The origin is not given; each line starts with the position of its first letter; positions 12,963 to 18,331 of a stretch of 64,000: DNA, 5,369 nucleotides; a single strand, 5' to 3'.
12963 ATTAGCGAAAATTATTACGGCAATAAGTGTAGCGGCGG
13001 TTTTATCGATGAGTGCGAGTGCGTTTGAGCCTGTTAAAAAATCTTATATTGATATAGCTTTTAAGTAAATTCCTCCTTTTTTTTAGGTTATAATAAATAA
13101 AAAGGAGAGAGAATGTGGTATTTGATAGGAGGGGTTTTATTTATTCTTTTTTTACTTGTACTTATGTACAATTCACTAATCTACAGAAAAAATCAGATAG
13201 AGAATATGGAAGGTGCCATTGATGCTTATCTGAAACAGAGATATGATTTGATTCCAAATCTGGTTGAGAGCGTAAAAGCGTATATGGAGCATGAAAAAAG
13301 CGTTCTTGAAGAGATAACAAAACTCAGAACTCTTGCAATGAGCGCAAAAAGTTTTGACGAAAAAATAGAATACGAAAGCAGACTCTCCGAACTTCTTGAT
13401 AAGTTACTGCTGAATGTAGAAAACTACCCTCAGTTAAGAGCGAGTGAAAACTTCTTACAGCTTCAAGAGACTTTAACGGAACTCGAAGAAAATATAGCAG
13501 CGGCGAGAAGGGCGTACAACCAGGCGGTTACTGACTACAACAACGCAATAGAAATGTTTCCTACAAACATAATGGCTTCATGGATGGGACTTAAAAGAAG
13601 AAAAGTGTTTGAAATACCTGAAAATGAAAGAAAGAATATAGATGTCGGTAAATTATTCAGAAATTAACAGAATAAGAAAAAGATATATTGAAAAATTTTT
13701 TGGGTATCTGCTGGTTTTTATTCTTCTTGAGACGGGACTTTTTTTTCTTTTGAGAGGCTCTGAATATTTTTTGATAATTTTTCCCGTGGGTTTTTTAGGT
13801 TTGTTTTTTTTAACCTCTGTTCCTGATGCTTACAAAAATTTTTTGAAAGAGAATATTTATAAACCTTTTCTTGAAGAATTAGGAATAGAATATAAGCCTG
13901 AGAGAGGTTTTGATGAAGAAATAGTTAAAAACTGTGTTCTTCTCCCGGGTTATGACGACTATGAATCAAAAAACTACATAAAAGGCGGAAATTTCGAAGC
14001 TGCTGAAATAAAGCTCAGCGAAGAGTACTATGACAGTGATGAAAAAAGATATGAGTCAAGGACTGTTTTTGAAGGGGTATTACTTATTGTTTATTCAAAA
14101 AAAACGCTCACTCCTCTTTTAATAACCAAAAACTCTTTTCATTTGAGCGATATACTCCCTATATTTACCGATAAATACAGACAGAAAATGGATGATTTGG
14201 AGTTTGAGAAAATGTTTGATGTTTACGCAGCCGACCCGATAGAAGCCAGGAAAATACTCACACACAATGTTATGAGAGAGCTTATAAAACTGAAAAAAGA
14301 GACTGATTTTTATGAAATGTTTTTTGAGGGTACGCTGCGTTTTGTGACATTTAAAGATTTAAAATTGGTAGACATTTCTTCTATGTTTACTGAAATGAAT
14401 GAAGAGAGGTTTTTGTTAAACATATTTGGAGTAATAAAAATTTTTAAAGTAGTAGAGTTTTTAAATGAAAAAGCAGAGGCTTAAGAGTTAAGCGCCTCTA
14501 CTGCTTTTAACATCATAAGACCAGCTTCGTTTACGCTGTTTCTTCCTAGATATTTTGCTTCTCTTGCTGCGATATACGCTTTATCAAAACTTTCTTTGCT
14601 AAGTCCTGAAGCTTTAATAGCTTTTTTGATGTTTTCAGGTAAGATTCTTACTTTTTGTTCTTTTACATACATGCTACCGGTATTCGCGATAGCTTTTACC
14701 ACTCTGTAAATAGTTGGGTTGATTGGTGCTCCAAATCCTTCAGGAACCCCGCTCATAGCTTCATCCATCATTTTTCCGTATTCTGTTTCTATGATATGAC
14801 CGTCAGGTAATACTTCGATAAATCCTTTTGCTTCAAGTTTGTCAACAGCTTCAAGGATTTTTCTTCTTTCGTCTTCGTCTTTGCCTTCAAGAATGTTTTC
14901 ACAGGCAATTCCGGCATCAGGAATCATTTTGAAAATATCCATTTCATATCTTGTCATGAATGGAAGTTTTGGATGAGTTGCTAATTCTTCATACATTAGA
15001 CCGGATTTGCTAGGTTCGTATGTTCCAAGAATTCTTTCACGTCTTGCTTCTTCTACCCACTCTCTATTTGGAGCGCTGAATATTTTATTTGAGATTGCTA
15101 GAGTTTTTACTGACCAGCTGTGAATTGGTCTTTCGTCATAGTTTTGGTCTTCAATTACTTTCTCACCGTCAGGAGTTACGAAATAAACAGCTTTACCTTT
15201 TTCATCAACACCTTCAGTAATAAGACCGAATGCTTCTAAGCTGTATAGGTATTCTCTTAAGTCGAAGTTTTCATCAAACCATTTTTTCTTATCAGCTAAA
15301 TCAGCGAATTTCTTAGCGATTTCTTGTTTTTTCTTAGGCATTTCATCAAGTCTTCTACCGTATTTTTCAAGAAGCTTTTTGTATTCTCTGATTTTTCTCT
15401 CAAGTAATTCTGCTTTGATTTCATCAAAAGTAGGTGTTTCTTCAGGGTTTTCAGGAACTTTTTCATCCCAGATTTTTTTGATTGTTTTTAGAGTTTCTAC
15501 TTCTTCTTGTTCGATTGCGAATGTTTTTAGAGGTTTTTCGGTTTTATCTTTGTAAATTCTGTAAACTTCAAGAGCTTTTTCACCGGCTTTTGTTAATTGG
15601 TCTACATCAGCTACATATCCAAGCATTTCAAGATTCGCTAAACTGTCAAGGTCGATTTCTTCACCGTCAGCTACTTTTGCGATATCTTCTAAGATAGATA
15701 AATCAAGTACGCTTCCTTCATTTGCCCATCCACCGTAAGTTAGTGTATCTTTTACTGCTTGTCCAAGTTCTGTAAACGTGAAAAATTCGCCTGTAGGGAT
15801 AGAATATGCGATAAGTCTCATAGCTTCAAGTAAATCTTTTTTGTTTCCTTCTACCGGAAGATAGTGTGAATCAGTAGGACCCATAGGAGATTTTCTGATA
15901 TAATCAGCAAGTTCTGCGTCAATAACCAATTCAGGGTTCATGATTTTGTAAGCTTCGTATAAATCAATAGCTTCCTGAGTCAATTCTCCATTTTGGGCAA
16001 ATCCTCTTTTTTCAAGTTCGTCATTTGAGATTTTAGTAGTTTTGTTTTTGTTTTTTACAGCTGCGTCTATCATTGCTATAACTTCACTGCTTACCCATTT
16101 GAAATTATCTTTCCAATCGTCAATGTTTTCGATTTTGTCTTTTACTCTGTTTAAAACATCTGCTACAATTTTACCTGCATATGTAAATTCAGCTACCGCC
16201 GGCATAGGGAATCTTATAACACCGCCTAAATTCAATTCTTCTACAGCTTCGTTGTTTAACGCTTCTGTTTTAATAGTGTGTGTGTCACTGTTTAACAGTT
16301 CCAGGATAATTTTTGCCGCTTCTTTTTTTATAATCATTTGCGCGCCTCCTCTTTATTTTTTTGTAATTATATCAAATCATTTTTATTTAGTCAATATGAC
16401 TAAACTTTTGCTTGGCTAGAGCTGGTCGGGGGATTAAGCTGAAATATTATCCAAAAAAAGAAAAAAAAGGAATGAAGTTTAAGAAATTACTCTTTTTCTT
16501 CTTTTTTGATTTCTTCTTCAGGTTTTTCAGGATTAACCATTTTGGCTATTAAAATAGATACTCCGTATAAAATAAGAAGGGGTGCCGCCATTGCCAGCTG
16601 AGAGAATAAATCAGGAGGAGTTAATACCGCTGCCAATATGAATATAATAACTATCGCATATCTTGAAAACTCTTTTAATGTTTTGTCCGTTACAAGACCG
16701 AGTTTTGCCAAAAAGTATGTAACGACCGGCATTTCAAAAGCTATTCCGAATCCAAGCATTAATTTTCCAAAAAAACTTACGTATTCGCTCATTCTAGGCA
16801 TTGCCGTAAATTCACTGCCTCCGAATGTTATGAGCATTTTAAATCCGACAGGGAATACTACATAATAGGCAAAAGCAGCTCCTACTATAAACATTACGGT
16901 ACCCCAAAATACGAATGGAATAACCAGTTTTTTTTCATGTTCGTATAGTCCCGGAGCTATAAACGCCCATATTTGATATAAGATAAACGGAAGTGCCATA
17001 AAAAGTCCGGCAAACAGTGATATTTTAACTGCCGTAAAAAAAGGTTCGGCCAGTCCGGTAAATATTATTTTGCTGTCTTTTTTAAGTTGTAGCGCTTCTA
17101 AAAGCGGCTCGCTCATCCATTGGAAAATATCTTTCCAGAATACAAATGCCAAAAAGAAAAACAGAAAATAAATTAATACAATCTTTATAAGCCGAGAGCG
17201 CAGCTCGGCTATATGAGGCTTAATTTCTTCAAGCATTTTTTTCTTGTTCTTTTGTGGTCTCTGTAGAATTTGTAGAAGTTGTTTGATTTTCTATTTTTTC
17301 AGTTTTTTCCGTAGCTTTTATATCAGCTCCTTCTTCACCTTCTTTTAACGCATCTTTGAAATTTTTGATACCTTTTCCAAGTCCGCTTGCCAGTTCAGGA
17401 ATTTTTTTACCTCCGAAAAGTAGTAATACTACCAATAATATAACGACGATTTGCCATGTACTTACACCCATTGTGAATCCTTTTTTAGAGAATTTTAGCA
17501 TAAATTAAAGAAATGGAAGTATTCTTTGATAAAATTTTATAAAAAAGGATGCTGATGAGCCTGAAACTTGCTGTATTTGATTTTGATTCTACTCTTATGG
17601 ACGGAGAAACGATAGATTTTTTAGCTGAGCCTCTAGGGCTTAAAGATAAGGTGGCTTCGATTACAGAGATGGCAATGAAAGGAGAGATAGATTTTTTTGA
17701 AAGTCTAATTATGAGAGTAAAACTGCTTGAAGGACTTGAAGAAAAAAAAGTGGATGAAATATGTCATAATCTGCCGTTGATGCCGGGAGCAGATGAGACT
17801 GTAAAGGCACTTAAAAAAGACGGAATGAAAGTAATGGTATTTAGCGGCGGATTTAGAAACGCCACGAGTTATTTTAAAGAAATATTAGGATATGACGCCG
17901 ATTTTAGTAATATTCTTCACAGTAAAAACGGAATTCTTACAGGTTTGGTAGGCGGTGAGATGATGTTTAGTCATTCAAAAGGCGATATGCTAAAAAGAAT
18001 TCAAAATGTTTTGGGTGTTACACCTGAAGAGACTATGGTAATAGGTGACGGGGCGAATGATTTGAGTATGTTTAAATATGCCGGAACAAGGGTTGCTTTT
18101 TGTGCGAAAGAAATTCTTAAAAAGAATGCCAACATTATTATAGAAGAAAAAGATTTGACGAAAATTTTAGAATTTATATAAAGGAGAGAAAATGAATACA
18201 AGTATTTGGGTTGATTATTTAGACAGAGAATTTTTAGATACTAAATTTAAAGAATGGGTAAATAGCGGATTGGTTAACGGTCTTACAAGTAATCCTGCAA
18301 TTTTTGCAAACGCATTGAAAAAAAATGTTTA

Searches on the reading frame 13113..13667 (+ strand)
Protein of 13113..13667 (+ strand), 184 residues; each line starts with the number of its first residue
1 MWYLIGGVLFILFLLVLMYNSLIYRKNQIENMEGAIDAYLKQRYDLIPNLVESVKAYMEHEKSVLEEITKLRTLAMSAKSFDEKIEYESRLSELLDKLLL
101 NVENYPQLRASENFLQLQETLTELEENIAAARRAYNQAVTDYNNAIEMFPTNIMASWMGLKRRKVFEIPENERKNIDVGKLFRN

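Call 78: search_protein_families(library=pfam, proteins=[window:13113-13667:+], max_evalue=0.001)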
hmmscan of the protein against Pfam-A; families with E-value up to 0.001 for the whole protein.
window:13113-13667:+ (184 aa): 1 family
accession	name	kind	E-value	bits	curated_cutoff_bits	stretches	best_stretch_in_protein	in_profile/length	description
PF04011.17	LemA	-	2.5e-52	177.1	26.2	1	35-178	4-147/149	LemA family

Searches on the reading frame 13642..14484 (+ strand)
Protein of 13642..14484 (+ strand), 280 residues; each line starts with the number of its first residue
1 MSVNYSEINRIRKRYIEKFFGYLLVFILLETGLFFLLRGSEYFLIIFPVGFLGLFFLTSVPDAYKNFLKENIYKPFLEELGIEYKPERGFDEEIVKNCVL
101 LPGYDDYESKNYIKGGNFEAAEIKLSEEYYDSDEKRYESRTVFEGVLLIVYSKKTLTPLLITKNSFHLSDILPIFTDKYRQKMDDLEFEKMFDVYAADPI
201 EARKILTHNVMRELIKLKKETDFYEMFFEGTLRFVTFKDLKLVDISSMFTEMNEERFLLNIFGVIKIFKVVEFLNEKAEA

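Call 78: search_protein_families(library=pfam, proteins=[window:13642-14484:+], max_evalue=0.001)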
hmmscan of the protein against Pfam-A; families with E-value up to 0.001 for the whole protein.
window:13642-14484:+ (280 aa): 1 family
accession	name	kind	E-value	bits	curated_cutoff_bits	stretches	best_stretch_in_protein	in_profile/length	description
PF11335.13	DUF3137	-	9.1e-13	48.7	26.1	1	141-272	1-135/139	Protein of unknown function (DUF3137)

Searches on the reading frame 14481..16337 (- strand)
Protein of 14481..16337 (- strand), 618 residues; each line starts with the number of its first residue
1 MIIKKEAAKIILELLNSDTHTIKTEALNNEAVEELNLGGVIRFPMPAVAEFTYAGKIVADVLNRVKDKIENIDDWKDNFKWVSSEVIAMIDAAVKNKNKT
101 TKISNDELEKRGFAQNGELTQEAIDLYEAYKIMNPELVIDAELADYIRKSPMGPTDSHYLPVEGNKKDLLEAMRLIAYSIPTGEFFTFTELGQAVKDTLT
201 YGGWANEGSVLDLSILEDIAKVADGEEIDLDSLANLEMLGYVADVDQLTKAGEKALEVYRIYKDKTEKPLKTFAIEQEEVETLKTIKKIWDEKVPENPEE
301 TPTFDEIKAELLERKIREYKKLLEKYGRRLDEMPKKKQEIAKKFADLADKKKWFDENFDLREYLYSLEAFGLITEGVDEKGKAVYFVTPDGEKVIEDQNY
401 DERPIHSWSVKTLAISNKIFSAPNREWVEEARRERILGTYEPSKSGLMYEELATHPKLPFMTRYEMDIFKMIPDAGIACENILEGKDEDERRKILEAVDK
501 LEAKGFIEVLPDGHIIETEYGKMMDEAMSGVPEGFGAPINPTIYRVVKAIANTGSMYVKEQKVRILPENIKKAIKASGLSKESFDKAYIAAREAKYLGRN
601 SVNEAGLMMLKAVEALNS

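Call 78: search_protein_families(library=pfam, proteins=[window:14481-16337:-], max_evalue=0.001)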
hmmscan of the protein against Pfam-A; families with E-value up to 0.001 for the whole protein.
window:14481-16337:- (618 aa): 1 family
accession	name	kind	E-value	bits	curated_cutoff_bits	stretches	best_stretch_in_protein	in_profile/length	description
PF04458.17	DUF505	-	1.8e-229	763.7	28.7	1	1-613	1-622/622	Protein of unknown function (DUF505)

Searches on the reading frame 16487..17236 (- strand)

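Call 78: search_protein_families(library=pfam, proteins=[window:16487-17236:-], max_evalue=0.001)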
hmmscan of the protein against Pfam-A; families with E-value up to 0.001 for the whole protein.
window:16487-17236:- (249 aa): 1 family
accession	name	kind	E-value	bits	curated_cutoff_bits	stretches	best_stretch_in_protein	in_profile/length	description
PF00902.23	TatC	-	1.9e-75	253.7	25.1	1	8-219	2-208/208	Sec-independent protein translocase protein (TatC)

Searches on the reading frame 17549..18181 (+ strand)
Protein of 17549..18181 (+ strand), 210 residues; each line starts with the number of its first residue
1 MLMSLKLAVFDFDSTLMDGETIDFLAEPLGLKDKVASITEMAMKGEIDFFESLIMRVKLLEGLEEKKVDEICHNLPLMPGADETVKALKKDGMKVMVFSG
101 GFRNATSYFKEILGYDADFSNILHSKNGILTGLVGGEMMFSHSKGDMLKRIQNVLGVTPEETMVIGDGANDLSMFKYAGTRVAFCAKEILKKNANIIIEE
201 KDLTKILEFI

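Call 78: search_protein_families(library=pfam, proteins=[window:17549-18181:+], max_evalue=0.001)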
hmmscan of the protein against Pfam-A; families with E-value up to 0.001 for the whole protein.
window:17549-18181:+ (210 aa): 5 families
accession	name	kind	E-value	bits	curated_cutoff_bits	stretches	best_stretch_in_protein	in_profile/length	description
PF00702.32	Hydrolase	-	3.5e-26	93.2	26.4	1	6-179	2-191/191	haloacid dehalogenase-like hydrolase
PF12710.13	HAD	-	6.6e-18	66.2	27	1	8-176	1-189/189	haloacid dehalogenase-like hydrolase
PF08282.18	Hydrolase_3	-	9.3e-13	48.9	20.9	1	121-203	170-248/255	haloacid dehalogenase-like hydrolase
PF13419.12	HAD_2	-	5.7e-10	40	23.8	1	9-183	2-176/178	Haloacid dehalogenase-like hydrolase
PF06888.18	Put_Phosphatase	-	6.9e-09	35.9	27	1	7-99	2-96/234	Putative Phosphatase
